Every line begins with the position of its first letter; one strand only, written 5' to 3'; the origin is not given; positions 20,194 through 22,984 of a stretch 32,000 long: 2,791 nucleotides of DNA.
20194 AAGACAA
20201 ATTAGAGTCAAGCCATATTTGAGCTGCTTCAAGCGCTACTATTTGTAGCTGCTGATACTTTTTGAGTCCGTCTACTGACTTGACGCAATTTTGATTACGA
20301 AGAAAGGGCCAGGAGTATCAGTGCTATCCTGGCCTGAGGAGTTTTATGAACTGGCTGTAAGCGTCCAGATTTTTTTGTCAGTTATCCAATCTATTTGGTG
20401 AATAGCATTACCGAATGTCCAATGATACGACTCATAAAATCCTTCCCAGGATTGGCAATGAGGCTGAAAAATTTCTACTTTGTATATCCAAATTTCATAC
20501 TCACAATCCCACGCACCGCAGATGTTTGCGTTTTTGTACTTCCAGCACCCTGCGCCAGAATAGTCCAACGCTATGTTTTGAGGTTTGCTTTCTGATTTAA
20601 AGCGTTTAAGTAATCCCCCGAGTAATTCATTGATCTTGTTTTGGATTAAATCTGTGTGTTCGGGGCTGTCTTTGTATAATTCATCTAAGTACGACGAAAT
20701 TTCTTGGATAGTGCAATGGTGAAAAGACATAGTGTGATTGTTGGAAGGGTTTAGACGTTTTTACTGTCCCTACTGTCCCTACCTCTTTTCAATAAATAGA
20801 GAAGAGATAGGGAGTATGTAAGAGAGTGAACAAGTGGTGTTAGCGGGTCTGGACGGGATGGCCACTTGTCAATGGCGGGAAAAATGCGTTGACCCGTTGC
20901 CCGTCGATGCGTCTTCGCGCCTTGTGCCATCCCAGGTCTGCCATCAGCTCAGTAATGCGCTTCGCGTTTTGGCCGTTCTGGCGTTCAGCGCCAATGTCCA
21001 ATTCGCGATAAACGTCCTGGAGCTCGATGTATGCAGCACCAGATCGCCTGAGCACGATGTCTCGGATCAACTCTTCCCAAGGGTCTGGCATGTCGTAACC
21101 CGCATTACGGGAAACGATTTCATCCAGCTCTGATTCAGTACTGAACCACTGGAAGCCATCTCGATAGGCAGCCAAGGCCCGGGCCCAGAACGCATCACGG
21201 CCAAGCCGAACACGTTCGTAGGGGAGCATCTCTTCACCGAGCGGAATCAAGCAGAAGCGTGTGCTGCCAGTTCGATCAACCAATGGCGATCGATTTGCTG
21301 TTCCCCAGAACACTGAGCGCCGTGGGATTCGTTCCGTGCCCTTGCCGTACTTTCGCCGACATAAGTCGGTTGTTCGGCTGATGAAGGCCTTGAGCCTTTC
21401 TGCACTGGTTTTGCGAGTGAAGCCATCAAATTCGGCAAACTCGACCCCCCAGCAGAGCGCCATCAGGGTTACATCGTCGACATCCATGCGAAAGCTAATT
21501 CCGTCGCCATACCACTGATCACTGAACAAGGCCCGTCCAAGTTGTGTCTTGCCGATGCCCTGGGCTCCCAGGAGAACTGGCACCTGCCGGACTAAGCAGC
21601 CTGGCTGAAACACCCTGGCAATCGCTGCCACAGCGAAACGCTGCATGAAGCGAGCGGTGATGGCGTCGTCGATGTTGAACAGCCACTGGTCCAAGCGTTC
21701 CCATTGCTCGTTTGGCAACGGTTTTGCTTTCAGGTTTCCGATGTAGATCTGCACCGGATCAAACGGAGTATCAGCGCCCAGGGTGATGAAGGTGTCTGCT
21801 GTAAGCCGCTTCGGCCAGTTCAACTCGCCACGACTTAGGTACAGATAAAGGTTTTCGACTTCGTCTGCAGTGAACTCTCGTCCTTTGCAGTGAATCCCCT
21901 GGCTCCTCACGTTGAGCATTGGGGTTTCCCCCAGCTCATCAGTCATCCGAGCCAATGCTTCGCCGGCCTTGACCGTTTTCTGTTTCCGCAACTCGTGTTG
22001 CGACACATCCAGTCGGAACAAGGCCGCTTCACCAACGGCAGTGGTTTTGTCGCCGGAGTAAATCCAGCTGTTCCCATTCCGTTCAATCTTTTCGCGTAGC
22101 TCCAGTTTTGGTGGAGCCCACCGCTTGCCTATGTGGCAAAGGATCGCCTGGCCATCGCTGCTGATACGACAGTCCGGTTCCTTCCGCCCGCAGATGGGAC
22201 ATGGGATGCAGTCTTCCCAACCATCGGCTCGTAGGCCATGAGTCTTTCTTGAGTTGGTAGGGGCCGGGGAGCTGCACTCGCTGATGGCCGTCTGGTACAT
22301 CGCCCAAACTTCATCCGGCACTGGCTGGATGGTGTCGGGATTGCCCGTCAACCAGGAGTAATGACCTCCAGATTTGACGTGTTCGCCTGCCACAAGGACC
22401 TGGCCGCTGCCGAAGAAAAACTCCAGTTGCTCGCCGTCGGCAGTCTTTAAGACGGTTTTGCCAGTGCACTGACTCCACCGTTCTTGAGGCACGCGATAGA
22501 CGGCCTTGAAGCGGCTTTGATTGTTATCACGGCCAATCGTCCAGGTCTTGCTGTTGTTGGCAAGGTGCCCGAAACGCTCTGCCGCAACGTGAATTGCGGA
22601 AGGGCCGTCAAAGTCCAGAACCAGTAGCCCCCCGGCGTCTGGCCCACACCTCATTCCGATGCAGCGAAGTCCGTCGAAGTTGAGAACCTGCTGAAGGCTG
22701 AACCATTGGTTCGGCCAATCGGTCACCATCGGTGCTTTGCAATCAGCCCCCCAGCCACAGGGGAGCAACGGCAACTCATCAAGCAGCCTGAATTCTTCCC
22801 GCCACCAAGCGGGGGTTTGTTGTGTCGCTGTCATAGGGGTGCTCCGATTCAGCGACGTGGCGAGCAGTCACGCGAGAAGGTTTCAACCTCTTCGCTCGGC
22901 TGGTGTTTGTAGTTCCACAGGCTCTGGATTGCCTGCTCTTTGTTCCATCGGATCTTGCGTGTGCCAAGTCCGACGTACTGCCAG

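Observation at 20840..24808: Compact int - small ORF - xis - PrimPol/VirE-helicase module, the layout of phage-satellite-like islands, with no virion genes in sight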

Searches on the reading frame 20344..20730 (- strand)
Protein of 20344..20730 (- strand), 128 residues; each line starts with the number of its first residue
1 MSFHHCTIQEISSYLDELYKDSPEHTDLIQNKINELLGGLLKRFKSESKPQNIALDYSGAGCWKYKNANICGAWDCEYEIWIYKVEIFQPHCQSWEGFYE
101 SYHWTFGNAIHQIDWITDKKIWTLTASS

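Call 6: search_protein_families(library=pfam, proteins=[window:20344-20730:-], max_evalue=0.01)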
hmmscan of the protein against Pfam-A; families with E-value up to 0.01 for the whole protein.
window:20344-20730:- (128 aa): 0 families

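Call 8: search_protein_families(library=phrogs, proteins=[window:20344-20730:-], max_evalue=0.1)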
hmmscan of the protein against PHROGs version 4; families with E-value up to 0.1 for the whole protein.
window:20344-20730:- (128 aa): 1 family
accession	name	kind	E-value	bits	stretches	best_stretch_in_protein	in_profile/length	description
phrog_22616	-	unknown function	0.093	14.1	0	5-56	78-127/152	-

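Call 81: search_protein_families(library=padloc, proteins=[window:20344-20730:-], max_evalue=0.01)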
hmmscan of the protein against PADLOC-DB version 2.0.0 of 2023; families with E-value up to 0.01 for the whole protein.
window:20344-20730:- (128 aa): 0 families

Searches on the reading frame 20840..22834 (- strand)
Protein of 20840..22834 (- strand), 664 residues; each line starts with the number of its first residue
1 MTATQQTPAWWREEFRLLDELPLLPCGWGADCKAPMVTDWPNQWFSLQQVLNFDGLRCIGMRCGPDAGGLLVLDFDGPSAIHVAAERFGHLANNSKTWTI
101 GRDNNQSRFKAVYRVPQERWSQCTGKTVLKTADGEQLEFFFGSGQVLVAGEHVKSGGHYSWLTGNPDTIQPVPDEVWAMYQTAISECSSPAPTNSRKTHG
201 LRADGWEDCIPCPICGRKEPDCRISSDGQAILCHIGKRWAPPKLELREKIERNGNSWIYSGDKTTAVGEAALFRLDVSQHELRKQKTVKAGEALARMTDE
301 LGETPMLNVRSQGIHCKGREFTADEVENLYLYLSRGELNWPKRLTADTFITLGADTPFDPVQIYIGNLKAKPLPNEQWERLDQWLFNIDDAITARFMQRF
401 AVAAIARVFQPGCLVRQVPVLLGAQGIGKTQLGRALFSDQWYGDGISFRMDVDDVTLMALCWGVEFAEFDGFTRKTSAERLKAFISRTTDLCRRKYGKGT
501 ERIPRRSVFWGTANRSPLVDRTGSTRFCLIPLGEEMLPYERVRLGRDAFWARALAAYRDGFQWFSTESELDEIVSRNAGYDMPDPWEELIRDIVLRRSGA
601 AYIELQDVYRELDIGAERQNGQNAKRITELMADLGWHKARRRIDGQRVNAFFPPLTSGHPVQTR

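Call 6: search_protein_families(library=pfam, proteins=[window:20840-22834:-], max_evalue=0.01)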
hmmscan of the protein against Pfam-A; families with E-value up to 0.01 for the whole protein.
window:20840-22834:- (664 aa): 2 families
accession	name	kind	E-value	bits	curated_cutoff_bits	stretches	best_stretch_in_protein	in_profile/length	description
PF05272.17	VapE-like_dom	-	1.8e-48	165.3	25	1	378-573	9-208/217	Virulence-associated protein E-like domain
PF09250.16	Prim-Pol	-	2.3e-10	41.6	22.8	1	33-174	19-157/158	Bifunctional DNA primase/polymerase, N-terminal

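Call 8: search_protein_families(library=phrogs, proteins=[window:20840-22834:-], max_evalue=0.1)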
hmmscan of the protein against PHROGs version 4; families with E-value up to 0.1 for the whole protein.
window:20840-22834:- (664 aa): 9 families
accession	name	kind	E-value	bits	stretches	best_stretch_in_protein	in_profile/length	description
phrog_1313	-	DNA, RNA and nucleotide metabolism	2.3e-48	166.5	1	306-651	191-552/568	DNA helicase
phrog_256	-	DNA, RNA and nucleotide metabolism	4.4e-43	148.9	1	313-593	422-700/798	DNA helicase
phrog_15962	-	DNA, RNA and nucleotide metabolism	9.3e-31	107.8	1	392-656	533-806/835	DNA primase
phrog_36873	-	DNA, RNA and nucleotide metabolism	3.3e-30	105.6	1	296-654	428-781/1082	DNA helicase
phrog_2249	-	DNA, RNA and nucleotide metabolism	2.1e-23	83.9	1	349-645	467-764/802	DNA primase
phrog_16593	-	DNA, RNA and nucleotide metabolism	3.6e-19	69.6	1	287-530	433-676/823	DNA primase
phrog_1156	-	DNA, RNA and nucleotide metabolism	1.9e-09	37.6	1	24-176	28-187/855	DNA primase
phrog_4630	-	DNA, RNA and nucleotide metabolism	0.00053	19.7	1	385-506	209-337/581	DNA primase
phrog_10729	-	DNA, RNA and nucleotide metabolism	0.0064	15.7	1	58-179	67-176/722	DNA polymerase/primase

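Call 22: find_encoding_contigs(protein=window:20840-22834:-, flank=10000, max_places=6)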
Protein window:20840-22834:- (664 aa): no gene with exactly this product is on record in the collection.

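Call 23: find_homologous_proteins(query=window:20840-22834:-, max_evalue=1e-10)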
Query window:20840-22834:- (664 aa): 57 proteins with E <= 1e-10 among 8000 candidates.
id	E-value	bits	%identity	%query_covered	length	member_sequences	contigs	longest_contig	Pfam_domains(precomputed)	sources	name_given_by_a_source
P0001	0.0e+0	1551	99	99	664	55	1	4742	PF05272.18,PF09250.17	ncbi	-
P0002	0.0e+0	1036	67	99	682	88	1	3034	PF05272.18,PF09250.17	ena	-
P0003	1.8e-276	937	63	97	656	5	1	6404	PF05272.18,PF09250.17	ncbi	-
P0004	7.2e-273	925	62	97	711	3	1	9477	PF05272.18,PF09250.17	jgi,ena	-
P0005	7.0e-259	879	61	97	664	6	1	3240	PF05272.18,PF09250.17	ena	-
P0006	1.3e-257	875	58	98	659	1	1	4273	PF05272.18,PF09250.17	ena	-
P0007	8.2e-252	856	59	97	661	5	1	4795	PF05272.18,PF09250.17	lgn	-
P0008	1.2e-241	822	57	97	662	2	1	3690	PF05272.18,PF09250.17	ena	-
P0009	8.2e-237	806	57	97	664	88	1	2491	PF05272.18,PF09250.17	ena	-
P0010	3.9e-230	784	87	59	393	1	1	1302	PF05272.18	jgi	jgi:predicted P-loop ATPase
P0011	5.1e-227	774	52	98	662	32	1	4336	PF05272.18,PF09250.17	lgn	-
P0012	1.5e-223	762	52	98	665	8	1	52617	PF05272.18,PF09250.17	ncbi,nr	ncbi:bifunctional DNA primase/polymerase [Synechococcus sp. AH-551-N17]|nr:bifunctional DNA primase/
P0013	1.3e-199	683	49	95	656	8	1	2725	PF05272.18,PF09250.17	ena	-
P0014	1.6e-182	627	72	58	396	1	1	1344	PF05272.18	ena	-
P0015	1.8e-176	607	46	95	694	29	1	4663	PF05272.18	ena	-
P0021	1.1e-144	502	52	68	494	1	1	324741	PF05272.18,PF09250.17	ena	-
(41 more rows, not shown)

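Call 24: find_encoding_contigs(protein=P0012, flank=10000, max_places=3)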
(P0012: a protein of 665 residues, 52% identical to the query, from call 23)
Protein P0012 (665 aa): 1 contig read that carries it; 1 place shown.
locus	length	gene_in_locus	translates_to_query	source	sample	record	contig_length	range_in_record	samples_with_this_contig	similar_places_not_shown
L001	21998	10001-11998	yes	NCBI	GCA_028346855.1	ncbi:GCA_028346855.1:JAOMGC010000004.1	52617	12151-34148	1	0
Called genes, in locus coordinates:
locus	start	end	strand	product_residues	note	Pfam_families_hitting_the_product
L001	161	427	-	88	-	-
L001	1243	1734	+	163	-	-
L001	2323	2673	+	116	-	-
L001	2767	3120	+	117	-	-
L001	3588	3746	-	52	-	-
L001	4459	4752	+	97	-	-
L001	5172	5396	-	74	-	-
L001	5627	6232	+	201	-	-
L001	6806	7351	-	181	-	-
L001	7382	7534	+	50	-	-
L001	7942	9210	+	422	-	-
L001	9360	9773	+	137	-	-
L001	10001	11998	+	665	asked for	PF09250:Prim-Pol (weak), PF05272:VapE-like_dom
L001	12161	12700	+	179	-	-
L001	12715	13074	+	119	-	PF10544:T5orf172, PF13455:MUG113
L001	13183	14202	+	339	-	-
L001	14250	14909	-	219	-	PF10544:T5orf172, PF13455:MUG113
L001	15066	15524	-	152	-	-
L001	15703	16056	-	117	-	-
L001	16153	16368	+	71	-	PF00504:Chloroa_b-bind (weak)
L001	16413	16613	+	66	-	-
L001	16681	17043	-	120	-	-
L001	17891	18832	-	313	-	-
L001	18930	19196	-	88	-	PF07864:DUF1651 (weak)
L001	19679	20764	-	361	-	PF02899:Phage_int_SAM_1, PF00589:Phage_integrase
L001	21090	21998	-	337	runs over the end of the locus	-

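Call 25: find_encoding_contigs(protein=P0001, flank=10000, max_places=4)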
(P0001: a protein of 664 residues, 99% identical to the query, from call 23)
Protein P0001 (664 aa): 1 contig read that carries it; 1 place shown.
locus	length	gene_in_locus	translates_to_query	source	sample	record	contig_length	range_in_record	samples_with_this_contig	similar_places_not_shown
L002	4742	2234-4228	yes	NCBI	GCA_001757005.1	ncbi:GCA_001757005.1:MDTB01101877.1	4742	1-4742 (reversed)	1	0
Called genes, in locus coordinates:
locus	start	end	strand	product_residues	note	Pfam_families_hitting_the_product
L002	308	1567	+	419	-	-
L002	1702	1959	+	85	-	-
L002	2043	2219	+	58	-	-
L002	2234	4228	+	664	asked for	PF09250:Prim-Pol, PF05272:VapE-like_dom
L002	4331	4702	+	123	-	-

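Call 26: find_encoding_contigs(protein=P0021, flank=10000, max_places=3)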
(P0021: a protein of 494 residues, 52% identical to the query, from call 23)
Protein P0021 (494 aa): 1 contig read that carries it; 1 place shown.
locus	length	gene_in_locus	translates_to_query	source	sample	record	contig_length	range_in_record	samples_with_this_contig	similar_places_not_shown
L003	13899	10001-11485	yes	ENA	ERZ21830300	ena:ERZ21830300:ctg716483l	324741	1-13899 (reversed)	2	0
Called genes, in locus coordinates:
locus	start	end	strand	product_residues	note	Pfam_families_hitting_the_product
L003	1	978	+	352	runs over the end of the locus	PF00124:Photo_RC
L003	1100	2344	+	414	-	PF00421:PSII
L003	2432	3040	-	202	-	PF02545:Maf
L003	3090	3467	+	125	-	PF28240:Npun_F0494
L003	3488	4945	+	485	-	PF01656:CbiA, PF13500:AAA_26, PF07685:GATase_3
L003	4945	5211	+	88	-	PF00111:Fer2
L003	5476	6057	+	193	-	PF00484:Pro_CA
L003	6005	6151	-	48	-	-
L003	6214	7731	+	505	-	PF03853:YjeF_N, PF01256:Carb_kinase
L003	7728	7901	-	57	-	-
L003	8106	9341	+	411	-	-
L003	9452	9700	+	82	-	-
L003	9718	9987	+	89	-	-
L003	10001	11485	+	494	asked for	PF09250:Prim-Pol, PF05272:VapE-like_dom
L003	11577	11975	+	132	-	-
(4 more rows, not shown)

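Call 60: search_protein_families(library=ncbifam, proteins=[window:20840-22834:-], max_evalue=0.01)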
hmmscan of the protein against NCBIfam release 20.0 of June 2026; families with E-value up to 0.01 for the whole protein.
window:20840-22834:- (664 aa): 0 families

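Call 67: search_dna_similar(query=window:20840-22834:-, collection=phages, mode=protein, max_rows=12)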
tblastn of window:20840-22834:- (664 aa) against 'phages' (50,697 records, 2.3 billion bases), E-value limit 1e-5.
Records with a match: 615; places in all: 615; records where one place covers at least 80% of the query: 1.
Best place of each record, by identity: <60% 615.
By first word of the organism name: Bacteroides 105; Streptococcus 99; Staphylococcus 87; Phocaeicola 24; Paenibacillus 24; Rhodobacter 23; Leuconostoc 22; Xanthomonas 22; Bacteriophage 20; Parabacteroides 15; and 58 more.
By host as written in the record: - 45; Staphylococcus aureus 34; Rhodobacter capsulatus YW1 23; Corynebacterium xerosis 13; Bacteroides thetaiotaomicron VPI-5482 10; Paenibacillus larvae 2017 10; Bacteroides thetaiotaomicron DA638 8; Xanthomonas campestris pv. campestris GBBC 1419 8; and 310 more.
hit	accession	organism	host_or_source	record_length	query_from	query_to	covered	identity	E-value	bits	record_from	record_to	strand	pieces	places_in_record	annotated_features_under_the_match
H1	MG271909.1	Synechococcus phage S-LBS1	Synechococcus sp. TCC793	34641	9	647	83%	31.3%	2e-35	212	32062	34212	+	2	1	bifunctional DNA primase and polymerase | hypothetical protein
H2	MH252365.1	Ralstonia phage phiRSP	Ralstonia solanacearum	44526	280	658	57%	28.7%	1e-21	107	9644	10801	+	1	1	putative primase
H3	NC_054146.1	Ralstonia phage phiRSP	Ralstonia solanacearum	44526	280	658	57%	28.7%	1e-21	107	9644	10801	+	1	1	DNA helicase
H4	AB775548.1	Pseudomonas phage PPpW-3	-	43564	245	659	63%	24.7%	8e-16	88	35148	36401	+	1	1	putative primase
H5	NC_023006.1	Pseudomonas phage PPpW-3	-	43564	245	659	63%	24.7%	8e-16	88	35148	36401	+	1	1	DNA primase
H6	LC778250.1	Aeromonas phage phiWae15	filtration agent for carassius auratus ...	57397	310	660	53%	28.4%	2e-22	108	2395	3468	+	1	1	hypothetical protein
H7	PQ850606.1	Escherichia phage HeidiAbel_Bas97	Escherichia coli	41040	280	654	56%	26.0%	1e-18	97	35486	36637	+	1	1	DNA primase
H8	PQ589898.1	Escherichia phage Alux-21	Escherichia coli Eco-21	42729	280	654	56%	25.9%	5e-19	98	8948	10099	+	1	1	hypothetical protein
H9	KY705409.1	Escherichia phage vB_EcoM_ECOO78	Escherichia coli O78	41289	280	654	56%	25.9%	4e-19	99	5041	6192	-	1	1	primase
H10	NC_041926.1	Escherichia phage vB_EcoM_ECOO78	Escherichia coli O78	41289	280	654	56%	25.9%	4e-19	99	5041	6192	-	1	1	DNA primase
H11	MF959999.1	Marinobacter phage PS3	Marinobacter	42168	320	654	50%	28.9%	3e-24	115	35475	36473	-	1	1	DNA primase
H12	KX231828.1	Enterobacter phage Arya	Enterobacter sp. CT7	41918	280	654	56%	25.8%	4e-16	89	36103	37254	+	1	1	putative primase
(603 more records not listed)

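Call 97: search_solved_structures(query=window:20840-22834:-, max_evalue=0.01)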
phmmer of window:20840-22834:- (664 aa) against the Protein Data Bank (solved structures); distinct sequences matched with E-value up to 0.01: 1.
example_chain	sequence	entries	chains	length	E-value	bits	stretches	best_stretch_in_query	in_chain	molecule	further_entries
7pds_A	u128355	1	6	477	2e-18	69.4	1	392-530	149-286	Similar to D. nodosus vapE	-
